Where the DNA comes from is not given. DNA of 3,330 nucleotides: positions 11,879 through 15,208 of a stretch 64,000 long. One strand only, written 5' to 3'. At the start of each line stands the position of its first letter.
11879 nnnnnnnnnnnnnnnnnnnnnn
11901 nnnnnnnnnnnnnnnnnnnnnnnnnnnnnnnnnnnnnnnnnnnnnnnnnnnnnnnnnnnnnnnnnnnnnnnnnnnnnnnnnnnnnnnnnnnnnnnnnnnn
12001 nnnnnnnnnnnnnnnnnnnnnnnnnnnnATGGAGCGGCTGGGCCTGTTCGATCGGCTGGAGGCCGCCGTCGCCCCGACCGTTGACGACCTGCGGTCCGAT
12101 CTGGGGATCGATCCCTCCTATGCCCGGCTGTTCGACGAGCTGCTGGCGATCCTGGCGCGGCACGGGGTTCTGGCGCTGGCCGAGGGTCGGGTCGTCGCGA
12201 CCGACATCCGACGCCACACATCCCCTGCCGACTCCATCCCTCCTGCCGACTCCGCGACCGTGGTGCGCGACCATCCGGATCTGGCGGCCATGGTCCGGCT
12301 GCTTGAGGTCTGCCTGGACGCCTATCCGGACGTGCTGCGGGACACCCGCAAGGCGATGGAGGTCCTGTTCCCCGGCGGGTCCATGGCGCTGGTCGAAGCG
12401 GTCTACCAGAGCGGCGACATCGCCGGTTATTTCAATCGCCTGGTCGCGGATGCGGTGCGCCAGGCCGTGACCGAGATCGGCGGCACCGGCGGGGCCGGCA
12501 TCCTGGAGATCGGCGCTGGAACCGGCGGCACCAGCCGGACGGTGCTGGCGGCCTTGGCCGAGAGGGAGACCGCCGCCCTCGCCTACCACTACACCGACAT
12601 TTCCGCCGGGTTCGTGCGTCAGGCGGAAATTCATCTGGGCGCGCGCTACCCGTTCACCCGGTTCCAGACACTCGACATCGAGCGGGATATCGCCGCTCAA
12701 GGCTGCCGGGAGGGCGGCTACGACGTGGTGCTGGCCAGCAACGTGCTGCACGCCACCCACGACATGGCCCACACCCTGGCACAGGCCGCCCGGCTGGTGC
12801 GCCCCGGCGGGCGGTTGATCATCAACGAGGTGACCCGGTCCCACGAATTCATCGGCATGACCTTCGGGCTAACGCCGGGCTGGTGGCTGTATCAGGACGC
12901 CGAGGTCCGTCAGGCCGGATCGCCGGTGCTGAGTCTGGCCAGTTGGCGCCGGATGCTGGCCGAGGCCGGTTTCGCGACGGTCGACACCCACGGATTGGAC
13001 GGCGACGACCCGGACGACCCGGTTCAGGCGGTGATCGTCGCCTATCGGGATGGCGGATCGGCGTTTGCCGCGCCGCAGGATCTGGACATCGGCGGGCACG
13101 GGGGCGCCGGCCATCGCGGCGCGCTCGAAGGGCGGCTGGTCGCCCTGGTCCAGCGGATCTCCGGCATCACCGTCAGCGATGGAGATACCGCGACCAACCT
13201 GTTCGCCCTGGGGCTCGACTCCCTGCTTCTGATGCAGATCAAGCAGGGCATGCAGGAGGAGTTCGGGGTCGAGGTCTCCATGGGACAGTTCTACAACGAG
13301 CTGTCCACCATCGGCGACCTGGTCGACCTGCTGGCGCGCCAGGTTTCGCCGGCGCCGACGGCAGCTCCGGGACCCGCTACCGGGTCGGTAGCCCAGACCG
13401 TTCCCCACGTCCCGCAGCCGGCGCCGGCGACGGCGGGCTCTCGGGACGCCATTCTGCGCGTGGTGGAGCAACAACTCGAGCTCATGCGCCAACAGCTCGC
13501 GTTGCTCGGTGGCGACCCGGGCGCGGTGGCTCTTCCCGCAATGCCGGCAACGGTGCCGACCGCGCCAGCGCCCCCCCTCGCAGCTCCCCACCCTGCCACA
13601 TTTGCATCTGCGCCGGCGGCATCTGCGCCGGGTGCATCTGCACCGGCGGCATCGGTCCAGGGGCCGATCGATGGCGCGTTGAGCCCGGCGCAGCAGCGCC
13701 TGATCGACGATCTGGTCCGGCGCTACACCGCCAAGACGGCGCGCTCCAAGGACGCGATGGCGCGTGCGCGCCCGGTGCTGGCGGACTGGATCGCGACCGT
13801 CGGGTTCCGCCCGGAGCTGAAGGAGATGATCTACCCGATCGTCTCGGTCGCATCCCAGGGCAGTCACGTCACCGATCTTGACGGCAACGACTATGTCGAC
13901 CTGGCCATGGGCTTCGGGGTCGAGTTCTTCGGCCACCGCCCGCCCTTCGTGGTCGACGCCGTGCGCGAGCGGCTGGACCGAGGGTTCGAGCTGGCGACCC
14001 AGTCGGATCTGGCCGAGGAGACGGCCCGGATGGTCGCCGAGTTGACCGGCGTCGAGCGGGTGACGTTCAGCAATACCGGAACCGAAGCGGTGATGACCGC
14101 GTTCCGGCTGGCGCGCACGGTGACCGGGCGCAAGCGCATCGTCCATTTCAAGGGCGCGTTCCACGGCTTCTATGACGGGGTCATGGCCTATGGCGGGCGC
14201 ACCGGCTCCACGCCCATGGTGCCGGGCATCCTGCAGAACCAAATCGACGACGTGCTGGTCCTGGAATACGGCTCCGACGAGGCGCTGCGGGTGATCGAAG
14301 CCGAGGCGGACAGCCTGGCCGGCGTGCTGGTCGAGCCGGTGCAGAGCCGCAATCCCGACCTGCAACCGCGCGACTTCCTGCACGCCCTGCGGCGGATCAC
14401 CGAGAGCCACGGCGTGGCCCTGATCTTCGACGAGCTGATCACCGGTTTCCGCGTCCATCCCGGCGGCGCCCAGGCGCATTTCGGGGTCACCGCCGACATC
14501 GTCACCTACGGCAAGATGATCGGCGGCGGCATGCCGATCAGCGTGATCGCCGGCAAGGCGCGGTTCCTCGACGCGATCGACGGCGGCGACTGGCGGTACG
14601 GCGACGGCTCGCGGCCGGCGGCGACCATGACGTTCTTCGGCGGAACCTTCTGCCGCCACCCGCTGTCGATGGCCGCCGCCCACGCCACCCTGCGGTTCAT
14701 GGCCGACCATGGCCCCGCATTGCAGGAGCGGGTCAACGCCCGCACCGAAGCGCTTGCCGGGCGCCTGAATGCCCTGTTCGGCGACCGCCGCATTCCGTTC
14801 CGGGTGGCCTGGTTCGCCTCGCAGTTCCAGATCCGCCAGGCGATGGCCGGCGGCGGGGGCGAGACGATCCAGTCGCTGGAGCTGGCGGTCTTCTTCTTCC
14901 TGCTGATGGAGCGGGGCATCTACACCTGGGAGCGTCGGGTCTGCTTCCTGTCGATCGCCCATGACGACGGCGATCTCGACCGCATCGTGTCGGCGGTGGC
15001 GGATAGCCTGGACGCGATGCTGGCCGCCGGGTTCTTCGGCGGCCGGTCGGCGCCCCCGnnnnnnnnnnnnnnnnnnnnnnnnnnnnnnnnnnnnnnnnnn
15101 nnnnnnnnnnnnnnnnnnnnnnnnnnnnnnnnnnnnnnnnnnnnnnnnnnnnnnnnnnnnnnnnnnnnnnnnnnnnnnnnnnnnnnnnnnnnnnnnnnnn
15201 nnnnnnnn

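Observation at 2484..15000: Predicted lipid tail chemistry: 3-amino-2-methyl-5-hydroxy fatty acyl starter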

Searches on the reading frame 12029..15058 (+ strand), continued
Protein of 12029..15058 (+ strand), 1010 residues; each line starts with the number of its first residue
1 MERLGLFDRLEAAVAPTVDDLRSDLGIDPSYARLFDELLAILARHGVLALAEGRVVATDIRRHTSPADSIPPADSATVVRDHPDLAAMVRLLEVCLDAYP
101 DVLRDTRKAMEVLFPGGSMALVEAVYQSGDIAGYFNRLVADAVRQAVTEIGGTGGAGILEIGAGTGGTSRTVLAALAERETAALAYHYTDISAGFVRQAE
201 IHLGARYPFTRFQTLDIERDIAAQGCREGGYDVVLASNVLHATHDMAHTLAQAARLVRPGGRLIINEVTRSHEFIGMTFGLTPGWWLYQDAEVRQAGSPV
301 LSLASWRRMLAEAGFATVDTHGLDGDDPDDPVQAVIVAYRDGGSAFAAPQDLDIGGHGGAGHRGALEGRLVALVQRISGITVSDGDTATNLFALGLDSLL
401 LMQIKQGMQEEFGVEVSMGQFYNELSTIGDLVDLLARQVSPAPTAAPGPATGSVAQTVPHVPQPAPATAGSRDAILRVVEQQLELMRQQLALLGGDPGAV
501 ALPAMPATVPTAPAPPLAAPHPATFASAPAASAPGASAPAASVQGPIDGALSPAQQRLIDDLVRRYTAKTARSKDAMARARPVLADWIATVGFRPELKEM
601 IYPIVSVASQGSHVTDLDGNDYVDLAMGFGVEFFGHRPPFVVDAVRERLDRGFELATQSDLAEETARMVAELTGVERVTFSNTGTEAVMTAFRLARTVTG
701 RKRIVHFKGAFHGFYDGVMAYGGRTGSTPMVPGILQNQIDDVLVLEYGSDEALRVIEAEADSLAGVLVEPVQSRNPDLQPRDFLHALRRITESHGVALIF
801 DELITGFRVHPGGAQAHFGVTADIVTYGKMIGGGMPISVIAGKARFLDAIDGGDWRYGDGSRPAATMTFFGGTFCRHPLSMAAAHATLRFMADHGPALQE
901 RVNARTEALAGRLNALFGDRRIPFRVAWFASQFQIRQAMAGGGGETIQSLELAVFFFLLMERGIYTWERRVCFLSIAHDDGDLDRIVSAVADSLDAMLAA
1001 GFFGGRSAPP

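Call 64: find_encoding_contigs(protein=P0105, flank=10000, max_places=1)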
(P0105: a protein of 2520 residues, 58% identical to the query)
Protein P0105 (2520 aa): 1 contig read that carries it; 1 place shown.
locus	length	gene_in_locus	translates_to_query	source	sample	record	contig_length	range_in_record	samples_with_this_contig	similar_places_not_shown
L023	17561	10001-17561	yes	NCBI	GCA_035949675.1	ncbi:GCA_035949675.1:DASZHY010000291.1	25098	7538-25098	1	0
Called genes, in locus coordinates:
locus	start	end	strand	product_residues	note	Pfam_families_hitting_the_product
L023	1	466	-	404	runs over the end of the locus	PF01145:Band_7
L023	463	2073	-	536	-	PF00664:ABC_membrane (faint), PF13555:AAA_29 (faint), PF00005:ABC_tran, PF02463:SMC_N (faint), PF13304:AAA_21 (faint)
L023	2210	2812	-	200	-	PF05128:DUF697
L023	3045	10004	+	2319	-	PF00501:AMP-binding, PF00550:PP-binding, PF00109:ketoacyl-synt, PF02801:Ketoacyl-synt_C, PF16197:KAsynt_C_assoc, PF22336:RhiE-like_linker, PF22621:CurL-like_PKS_C, PF00698:Acyl_transf_1, +6 more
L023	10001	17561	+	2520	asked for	PF00109:ketoacyl-synt, PF02801:Ketoacyl-synt_C, PF16197:KAsynt_C_assoc, PF22336:RhiE-like_linker, PF22621:CurL-like_PKS_C, PF00698:Acyl_transf_1, PF08241:Methyltransf_11, PF08242:Methyltransf_12, +6 more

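Call 68: get_annotated_region(hit=H15, flank=9000)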
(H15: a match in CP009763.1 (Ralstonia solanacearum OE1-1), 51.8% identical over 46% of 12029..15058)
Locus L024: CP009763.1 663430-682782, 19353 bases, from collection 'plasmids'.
description: Ralstonia solanacearum OE1-1 plasmid, complete genome
organism: Ralstonia solanacearum OE1-1 (NCBI taxid 1429399)
taxonomy: Bacteria; Pseudomonadota; Betaproteobacteria; Burkholderiales; Burkholderiaceae; Ralstonia; Ralstonia solanacearum; Ralstonia solanacearum OE1-1
host: -; source: Solanum virginianum; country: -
typing (MOB-suite, as given by PLSDB): mobilizable; relaxase MOBP
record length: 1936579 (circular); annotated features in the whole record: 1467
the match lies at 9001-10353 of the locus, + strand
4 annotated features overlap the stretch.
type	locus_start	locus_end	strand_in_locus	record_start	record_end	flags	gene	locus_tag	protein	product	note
CDS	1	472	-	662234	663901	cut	-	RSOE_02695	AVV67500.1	cyclic peptide export ABC transporter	-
CDS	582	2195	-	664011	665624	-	-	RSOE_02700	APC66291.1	MBL fold metallo-hydrolase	-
CDS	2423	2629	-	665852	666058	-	-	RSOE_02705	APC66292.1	MbtH family protein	-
CDS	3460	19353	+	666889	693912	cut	-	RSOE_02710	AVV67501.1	non-ribosomal peptide synthase/polyketide synthase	-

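Call 69: search_protein_families(library=pfam, proteins=[L024:3460-11559:+], max_evalue=0.00001)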
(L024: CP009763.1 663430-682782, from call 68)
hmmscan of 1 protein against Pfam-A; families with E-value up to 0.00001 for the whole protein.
L024:3460-11559:+ (2700 aa): 12 families
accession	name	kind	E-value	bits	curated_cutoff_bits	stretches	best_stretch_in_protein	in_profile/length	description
PF00109.32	ketoacyl-synt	-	5.4e-93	311.6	20.8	1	709-955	2-252/252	Beta-ketoacyl synthase, N-terminal domain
PF00501.34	AMP-binding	-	3e-79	267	29.9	1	22-421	4-384/384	AMP-binding enzyme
PF00698.26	Acyl_transf_1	-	1.6e-57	195.8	32.7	1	1229-1505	1-272/319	Acyl transferase domain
PF00296.26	Bac_luciferase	-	1.7e-48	166.1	27.9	1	2348-2664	2-314/314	Luciferase-like monooxygenase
PF00202.27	Aminotran_3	-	1.4e-47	162.7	30.5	1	1899-2213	9-329/403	Aminotransferase class-III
PF02801.28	Ketoacyl-synt_C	-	1.8e-44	151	20.8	1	964-1079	2-118/119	Beta-ketoacyl synthase, C-terminal domain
PF00550.31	PP-binding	-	1.8e-30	105.4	20.8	2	1622-1688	2-67/67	Phosphopantetheine attachment site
PF22621.2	CurL-like_PKS_C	-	6.9e-19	68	27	1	1144-1207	1-64/64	CurL-like, PKS C-terminal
PF16197.11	KAsynt_C_assoc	-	7.7e-16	58.9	33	1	1082-1192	1-107/111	Ketoacyl-synthetase C-terminal extension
PF22336.2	RhiE-like_linker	-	3.2e-09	37.1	27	1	1148-1209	2-62/67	RhiE-like, KS-MAT linker domain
PF23297.2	ACP_SdgA_C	-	7.6e-09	36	27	0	1614-1694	6-85/95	Highly reducing polyketide synthase sdgA, C-terminal ACP domain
PF23024.1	AMP-dom_DIP2-like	-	8.7e-08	32.6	27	1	466-577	2-108/110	Disco-interacting protein 2-like, AMP domain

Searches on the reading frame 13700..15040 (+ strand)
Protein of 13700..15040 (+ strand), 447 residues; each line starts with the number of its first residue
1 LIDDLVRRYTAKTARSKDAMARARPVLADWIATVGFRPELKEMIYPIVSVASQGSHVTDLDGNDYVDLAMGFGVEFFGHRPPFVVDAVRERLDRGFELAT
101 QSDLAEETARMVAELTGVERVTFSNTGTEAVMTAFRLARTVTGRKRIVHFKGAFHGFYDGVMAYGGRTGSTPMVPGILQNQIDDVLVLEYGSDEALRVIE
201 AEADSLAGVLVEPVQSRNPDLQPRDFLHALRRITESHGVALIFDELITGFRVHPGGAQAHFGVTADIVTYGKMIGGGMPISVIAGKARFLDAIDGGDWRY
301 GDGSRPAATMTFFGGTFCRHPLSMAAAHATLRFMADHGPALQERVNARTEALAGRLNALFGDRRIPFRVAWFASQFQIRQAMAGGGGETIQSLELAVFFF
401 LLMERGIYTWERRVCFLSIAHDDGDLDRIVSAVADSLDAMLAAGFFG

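Call 21: search_solved_structures(query=window:13700-15040:+, show_alignments=2, max_evalue=0.00001)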
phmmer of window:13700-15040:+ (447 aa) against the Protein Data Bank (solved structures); distinct sequences matched with E-value up to 0.00001: 167 (the best 60 are shown).
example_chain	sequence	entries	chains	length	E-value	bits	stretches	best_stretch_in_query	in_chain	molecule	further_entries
6kfm_A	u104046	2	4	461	1.2e-116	393.5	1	3-445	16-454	Mycosubtilin synthase subunit A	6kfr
6kfu_A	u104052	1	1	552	2.2e-116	392.6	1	3-445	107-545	Mycosubtilin synthase subunit A,Mycosubtilin synthase subunit A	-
5i92_A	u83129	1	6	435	4.5e-53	184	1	50-435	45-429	Glutamate-1-semialdehyde 2,1-aminomutase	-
6w80_A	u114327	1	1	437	7e-53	183.4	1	51-433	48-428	Glutamate-1-semialdehyde 2,1-aminomutase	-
2e7u_A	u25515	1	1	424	9.8e-52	179.6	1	49-434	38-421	Glutamate-1-semialdehyde 2,1-aminomutase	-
2cfb_A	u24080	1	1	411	4.8e-51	177.3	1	46-435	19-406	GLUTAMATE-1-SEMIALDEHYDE 2,1-AMINOMUTASE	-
3k28_A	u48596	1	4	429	1.6e-49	172.3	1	46-435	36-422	Glutamate-1-semialdehyde 2,1-aminomutase 2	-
3bs8_A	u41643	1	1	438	1.1e-48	169.6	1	44-334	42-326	Glutamate-1-semialdehyde 2,1-aminomutase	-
3fqa_A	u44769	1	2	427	2.1e-48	168.6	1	45-435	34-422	Glutamate-1-semialdehyde 2,1-aminomutase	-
2gsa_A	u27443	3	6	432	3.8e-48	167.8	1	13-435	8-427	GLUTAMATE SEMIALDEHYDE AMINOTRANSFERASE | PROTEIN (GLUTAMATE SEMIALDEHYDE AMINOTRANSFERASE)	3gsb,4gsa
3fq8_A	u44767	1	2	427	4.1e-48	167.7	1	45-435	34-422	Glutamate-1-semialdehyde 2,1-aminomutase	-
2hoy_A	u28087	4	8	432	7.4e-48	166.8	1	13-435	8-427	Glutamate-1-semialdehyde 2,1-aminomutase (GSAM) apo-form | Glutamate-1-semialdehyde 2,1-aminomutase (GSAM) pmp-form | Glutamate-1-semialdehyde 2,1-aminomutase (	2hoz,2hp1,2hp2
3fq7_A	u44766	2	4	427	1.1e-47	166.3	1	45-435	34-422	Glutamate-1-semialdehyde 2,1-aminomutase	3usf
2epj_A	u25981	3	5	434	1.5e-46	162.5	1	45-371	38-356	Glutamate-1-semialdehyde 2,1-aminomutase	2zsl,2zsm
5hdm_A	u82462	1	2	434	4.9e-46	160.8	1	46-346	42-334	Glutamate-1-semialdehyde 2,1-aminomutase 1, chloroplastic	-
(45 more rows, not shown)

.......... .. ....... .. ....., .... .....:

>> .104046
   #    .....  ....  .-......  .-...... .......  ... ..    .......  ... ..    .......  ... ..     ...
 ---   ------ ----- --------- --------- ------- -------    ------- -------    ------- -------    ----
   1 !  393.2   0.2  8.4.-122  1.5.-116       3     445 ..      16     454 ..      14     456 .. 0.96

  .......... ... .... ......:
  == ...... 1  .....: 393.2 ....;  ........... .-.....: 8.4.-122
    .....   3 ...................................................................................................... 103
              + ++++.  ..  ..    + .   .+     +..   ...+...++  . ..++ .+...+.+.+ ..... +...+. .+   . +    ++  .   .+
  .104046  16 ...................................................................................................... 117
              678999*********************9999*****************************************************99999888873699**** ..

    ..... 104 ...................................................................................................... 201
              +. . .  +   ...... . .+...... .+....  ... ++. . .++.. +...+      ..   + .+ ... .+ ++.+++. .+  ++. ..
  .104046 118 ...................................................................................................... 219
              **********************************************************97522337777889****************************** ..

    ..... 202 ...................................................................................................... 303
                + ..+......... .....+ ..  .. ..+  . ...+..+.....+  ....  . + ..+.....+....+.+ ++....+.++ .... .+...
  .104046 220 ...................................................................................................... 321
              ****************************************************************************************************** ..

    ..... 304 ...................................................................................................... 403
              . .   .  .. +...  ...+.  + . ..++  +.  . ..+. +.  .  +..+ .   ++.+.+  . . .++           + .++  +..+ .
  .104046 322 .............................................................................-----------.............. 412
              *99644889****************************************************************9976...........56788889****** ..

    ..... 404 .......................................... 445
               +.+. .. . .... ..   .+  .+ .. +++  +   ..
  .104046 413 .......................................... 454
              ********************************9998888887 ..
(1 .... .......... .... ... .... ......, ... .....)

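Call 31: search_protein_families(library=ncbifam, proteins=[window:13700-15040:+], max_evalue=0.00001)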
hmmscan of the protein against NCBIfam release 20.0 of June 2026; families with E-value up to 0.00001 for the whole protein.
window:13700-15040:+ (447 aa): 68 families (the best 25 are shown)
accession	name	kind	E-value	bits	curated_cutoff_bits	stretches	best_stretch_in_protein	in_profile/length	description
NF000818.0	PRK00062.1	subfamily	3.5e-79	266.5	398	1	44-439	33-426/429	glutamate-1-semialdehyde 2,1-aminomutase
TIGR00713.1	hemL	equivalog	4.5e-75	252.9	527.3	1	44-438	29-421/423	glutamate-1-semialdehyde 2,1-aminomutase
NF009055.0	PRK12389.1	equivalog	2.3e-56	191.3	637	1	46-440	36-428/431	glutamate-1-semialdehyde 2,1-aminomutase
NF041362.1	GntE_guanitoxin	equivalog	7.3e-54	182.9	525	1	51-378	40-367/426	guanitoxin biosynthesis PLP-dependent transaminase GntE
NF004856.0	PRK06209.1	equivalog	4.3e-53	180.4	486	1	50-439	45-415/450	glutamate-1-semialdehyde 2,1-aminomutase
TIGR00707.1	argD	subfamily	4.5e-43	147.5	410.05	1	46-360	10-310/381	acetylornithine/succinylornithine family transaminase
NF005993.0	PRK08117.1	subfamily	9e-43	146.5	574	1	42-359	22-346/433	aspartate aminotransferase family protein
NF005453.0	PRK07046.1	subfamily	2.1e-42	145.3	425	1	7-441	21-452/453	transaminase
NF045491.1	LysJ_Sulfobales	equivalog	4.8e-41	140.9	700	1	50-310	15-274/386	[LysW]-aminoadipate semialdehyde/glutamate semialdehyde transaminase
NF002874.0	PRK03244.1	equivalog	7.9e-41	140.1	457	1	49-358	29-321/399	acetylornithine transaminase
NF004426.0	PRK05769.1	equivalog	9.6e-41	140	552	1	44-358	35-357/441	acetyl ornithine aminotransferase family protein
TIGR00700.1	GABAtrnsam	equivalog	4.4e-39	134.3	506.65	1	46-350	16-327/420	4-aminobutyrate--2-oxoglutarate transaminase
NF001864.0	PRK00615.1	equivalog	1.6e-38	132.4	706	1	43-437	34-426/433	glutamate-1-semialdehyde aminotransferase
NF002797.0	PRK02936.1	equivalog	4.2e-38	131.1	496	1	46-357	12-304/385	acetylornithine transaminase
NF005692.0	PRK07495.1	equivalog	8e-37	126.9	724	1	52-359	29-337/425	4-aminobutyrate--2-oxoglutarate transaminase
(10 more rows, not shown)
